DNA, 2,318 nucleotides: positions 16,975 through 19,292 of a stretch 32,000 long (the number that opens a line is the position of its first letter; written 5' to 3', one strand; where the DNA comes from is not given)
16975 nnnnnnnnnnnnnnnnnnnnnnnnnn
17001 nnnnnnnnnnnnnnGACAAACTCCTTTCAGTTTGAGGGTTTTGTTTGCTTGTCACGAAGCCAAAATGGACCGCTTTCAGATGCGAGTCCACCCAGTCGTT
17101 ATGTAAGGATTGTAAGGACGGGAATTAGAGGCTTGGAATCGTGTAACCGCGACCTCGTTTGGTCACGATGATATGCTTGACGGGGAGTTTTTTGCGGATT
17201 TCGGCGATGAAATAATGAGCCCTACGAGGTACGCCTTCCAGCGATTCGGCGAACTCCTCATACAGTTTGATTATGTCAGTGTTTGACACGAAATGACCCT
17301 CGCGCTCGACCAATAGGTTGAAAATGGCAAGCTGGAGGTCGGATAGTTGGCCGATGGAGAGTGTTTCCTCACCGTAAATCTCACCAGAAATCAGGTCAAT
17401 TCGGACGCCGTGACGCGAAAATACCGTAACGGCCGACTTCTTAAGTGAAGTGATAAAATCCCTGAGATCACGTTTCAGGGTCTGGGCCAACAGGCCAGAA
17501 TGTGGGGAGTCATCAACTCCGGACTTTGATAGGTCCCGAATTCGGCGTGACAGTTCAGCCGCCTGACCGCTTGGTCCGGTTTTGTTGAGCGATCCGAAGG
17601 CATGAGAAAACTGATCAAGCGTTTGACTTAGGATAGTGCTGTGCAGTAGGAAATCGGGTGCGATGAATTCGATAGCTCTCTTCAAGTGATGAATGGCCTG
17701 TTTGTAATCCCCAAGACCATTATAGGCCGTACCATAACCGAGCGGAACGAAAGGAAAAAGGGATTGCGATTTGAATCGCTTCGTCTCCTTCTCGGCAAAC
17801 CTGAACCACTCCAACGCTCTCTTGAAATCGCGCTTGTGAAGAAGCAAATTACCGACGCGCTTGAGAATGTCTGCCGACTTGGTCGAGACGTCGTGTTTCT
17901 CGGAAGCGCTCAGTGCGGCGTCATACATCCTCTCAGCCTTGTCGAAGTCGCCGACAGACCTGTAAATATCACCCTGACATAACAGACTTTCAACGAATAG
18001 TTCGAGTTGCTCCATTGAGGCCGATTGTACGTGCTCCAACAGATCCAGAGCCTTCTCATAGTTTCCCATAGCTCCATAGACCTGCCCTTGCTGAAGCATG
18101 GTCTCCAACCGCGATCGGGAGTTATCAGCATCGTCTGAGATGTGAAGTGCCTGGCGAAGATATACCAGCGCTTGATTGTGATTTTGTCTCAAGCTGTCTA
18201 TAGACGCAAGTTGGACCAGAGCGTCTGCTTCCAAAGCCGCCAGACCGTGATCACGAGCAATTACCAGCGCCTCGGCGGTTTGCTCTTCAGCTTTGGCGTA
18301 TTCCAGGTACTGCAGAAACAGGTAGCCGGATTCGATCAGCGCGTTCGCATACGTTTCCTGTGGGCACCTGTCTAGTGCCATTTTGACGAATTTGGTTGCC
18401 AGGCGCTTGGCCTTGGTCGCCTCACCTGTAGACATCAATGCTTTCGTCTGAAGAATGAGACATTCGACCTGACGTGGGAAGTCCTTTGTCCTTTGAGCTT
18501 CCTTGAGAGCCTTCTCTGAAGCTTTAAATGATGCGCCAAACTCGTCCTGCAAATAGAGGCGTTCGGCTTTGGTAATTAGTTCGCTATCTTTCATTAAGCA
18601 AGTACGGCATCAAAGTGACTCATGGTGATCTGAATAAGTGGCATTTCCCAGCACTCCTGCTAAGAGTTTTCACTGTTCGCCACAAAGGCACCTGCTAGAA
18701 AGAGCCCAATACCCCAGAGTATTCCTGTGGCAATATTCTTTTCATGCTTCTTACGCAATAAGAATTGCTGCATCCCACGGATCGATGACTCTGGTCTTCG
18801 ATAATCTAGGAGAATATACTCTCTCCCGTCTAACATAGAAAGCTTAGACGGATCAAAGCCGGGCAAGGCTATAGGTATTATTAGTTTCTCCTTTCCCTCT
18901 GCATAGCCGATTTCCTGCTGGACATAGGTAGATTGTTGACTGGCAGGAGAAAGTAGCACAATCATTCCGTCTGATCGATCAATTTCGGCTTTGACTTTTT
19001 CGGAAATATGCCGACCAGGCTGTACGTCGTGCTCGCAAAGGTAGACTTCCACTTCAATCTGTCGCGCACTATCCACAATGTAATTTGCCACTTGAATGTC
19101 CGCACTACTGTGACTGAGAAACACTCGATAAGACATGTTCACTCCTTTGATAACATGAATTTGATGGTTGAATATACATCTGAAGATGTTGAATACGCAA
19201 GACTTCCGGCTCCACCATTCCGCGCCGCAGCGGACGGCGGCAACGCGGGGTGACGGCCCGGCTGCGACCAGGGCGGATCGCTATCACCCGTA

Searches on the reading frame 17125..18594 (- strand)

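Call 9: search_protein_families(library=pfam, proteins=[window:17125-18594:-], max_evalue=0.01)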
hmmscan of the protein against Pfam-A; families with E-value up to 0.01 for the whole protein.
window:17125-18594:- (489 aa): 20 families
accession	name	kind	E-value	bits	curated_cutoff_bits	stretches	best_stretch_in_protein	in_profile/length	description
PF13424.12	TPR_12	-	2.8e-19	69.5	30.1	2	123-189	3-71/77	Tetratricopeptide repeat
PF00515.34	TPR_1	-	2.3e-17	62.4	27.8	1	288-309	8-29/34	Tetratricopeptide repeat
PF07719.23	TPR_2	-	3e-13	49.2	27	1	202-232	2-32/34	Tetratricopeptide repeat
PF13181.12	TPR_8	-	3e-12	46.1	25.7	0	208-234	8-34/34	Tetratricopeptide repeat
PF17874.7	TPR_MalT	-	4.8e-12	46.2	45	1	100-235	18-156/336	MalT-like TPR region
PF13428.12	TPR_14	-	6.6e-09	36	23.5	0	203-233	3-33/44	Tetratricopeptide repeat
PF13374.12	TPR_10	-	1.2e-08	35.1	27.5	0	166-189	5-28/42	Tetratricopeptide repeat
PF13176.12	TPR_7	-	1.5e-08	34.5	27.9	1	208-230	6-28/36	Tetratricopeptide repeat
PF13432.12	TPR_16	-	5.7e-08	33.5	32.7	1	207-265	3-55/65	Tetratricopeptide repeat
PF14559.12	TPR_19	-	1.2e-06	29.2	25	0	137-190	5-52/68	Tetratricopeptide repeat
PF13414.12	TPR_11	-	2.7e-06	27.4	26.8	0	288-310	1-23/42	TPR repeat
PF13174.12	TPR_6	-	7.1e-06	26.8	26.3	0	164-189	1-26/33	Tetratricopeptide repeat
PF00486.34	Trans_reg_C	-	3.2e-05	24.4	26.2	1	417-485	6-76/77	Transcriptional regulatory protein, C terminal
PF14938.12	SNAP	-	5.5e-05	23.2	25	0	80-196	72-188/282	Soluble NSF attachment protein, SNAP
PF09976.15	TPR_21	-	0.00017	21.8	25.5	1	170-235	120-180/193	Tetratricopeptide repeat-like domain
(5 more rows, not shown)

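Call 62: search_protein_families(library=ncbifam, proteins=[window:17125-18594:-], max_evalue=0.01)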
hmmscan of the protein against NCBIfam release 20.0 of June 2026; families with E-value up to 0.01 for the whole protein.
window:17125-18594:- (489 aa): 16 families
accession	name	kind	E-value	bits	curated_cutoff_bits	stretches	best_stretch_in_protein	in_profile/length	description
NF040959.1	MamA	equivalog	4.7e-10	39.3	200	1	162-320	36-178/204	magnetosome protein MamA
NF047558.1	TPR_END_plus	domain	2.7e-08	33.6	32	0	126-154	2-30/56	TPR end-of-group domain-containing protein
NF047507.1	TPR_BatC_Lepto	exception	6.3e-08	32.3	175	1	175-246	70-141/214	TPR repeat-containing protein BatC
NF053720.1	NsdA_fam_reg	subfamily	2.9e-07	30.4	75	0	98-191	216-309/432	NsdA family TPR-like regulatory protein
NF052312.1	T9SS_PorW_SprE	equivalog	2.3e-06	26.5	250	1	80-321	138-368/716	type IX secretion system periplasmic lipoprotein PorW/SprE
NF047371.1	FlcA_CTERM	equivalog_domain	2.3e-06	26.4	300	1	125-304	349-530/646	periplasmic flagellar collar protein FlcA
NF058541.1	SusR_regulator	equivalog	5.3e-06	25.9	480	1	139-305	58-227/515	SusR family glycan utilization regulator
NF041717.1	HaaA_phane_TPR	equivalog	1.2e-05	23.6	1125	1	58-268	610-819/882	cyclophane-containing RiPP biosynthesis TPR protein HaaT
NF053520.1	HK_Porph_FimS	equivalog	3.3e-05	22.4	600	1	145-265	66-188/618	sensor histidine kinase FimS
NF008757.0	PRK11788.1-5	equivalog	0.00013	21.2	363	1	84-244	145-292/388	lipopolysaccharide assembly protein LapB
NF045944.1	ResRegRpaBCyano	equivalog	0.00041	19.8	330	1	384-486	123-227/229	response regulator transcription factor RpaB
TIGR02795.1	tol_pal_ybgF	equivalog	0.00073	20.1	90.1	0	207-262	45-97/119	tol-pal system protein YbgF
NF053617.1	SARPRegAfsRStmc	equivalog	0.001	17.1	1430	1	25-191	717-884/986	SARP-family global regulator AfsR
NF053779.1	BT3442_fam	equivalog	0.0011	17.8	940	1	87-232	106-253/563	BT3442 family protein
NF052415.1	T3SS_chap_SctY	equivalog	0.0026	18.3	70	0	177-229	54-105/106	type III secretion apparatus assembly chaperone SctY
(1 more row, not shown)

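Call 63: search_protein_families(library=padloc, proteins=[window:17125-18594:-], max_evalue=0.01)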
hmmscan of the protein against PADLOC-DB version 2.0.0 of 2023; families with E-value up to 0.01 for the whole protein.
window:17125-18594:- (489 aa): 2 families
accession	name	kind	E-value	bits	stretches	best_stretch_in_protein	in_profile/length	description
PDLC01169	TPR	-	6.3e-08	30.3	1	98-187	124-212/252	TPR repeats containing protein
PDLC01171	TPR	-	6.4e-06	23.4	1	72-196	166-286/504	TPR repeats containing protein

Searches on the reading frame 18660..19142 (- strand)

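Call 9: search_protein_families(library=pfam, proteins=[window:18660-19142:-], max_evalue=0.01)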
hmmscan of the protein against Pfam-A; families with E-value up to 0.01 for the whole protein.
window:18660-19142:- (160 aa): 6 families
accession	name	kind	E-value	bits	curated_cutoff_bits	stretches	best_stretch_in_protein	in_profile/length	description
PF13676.11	TIR_2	-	3.1e-17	63.6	28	1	7-114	1-110/122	TIR domain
PF08937.16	ThsB_TIR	-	3.9e-07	30.8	21.2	1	42-94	44-96/100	Thoeris protein ThsB, TIR-like domain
PF01582.25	TIR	-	4.2e-06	27.1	21.3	1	5-80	2-79/179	TIR domain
PF10137.14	CAP12-PCTIR_TIR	-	0.00014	22.3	24.7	1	6-72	1-67/119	CAP12/Pycsar effector protein, TIR domain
PF05014.21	Nuc_deoxyrib_tr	-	0.0025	18.4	28.8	1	38-89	44-94/117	Nucleoside 2-deoxyribosyltransferase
PF13271.11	DUF4062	-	0.0087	16.7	24.7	0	6-65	1-61/82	Domain of unknown function (DUF4062)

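Call 62: search_protein_families(library=ncbifam, proteins=[window:18660-19142:-], max_evalue=0.01)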
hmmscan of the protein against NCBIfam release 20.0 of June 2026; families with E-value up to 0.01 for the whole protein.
window:18660-19142:- (160 aa): 2 families
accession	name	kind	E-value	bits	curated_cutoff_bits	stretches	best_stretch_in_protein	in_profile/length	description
NF058526.1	Thoeris_type3_ThcB4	equivalog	2.9e-08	33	220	1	5-103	128-227/375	Thoeris type III anti-phage system protein ThcB4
NF042941.1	Retron_TIR_antiphage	equivalog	9.9e-08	31.2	600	1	3-79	338-415/464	TIR domain-containing anti-phage reverse transcriptase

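Call 63: search_protein_families(library=padloc, proteins=[window:18660-19142:-], max_evalue=0.01)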
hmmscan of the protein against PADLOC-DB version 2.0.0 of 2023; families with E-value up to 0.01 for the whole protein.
window:18660-19142:- (160 aa): 12 families
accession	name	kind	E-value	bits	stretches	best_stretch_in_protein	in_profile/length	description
PDLC00436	ThsB1|ThsB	-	2.6e-10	38.1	1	4-116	35-150/183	TIR-like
PDLC00419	ThsB1|ThsB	-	4.3e-10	37.6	1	6-124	29-148/165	TIR-like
PDLC02012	SAVED5--SAVED_TIR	-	6.6e-10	36.6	1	3-76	12-85/404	-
PDLC00422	ThsB1|ThsB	-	1.7e-06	25.7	1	4-112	40-152/194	TIR-like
PDLC05062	PDC-S66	-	1.4e-05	22.7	1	3-78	147-223/282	-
PDLC00423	ThsB1|ThsB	-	3.5e-05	21.5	1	6-110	37-144/190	TIR-like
PDLC00426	ThsB1|ThsB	-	7.3e-05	20.2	1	4-91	237-331/352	TIR-like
PDLC00437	ThsB1|ThsB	-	0.00017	19.6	1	48-124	31-105/129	TIR-like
PDLC00425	ThsB1|ThsB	-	0.00024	18.3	1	4-89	251-343/389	TIR-like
PDLC03825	spbK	-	0.00028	18.4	1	4-99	148-249/308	-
PDLC00434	ThsB1|ThsB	-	0.00038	17.6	1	5-103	139-238/396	TIR-like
PDLC00418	ThsB1|ThsB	-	0.0019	16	1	37-92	44-99/155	TIR-like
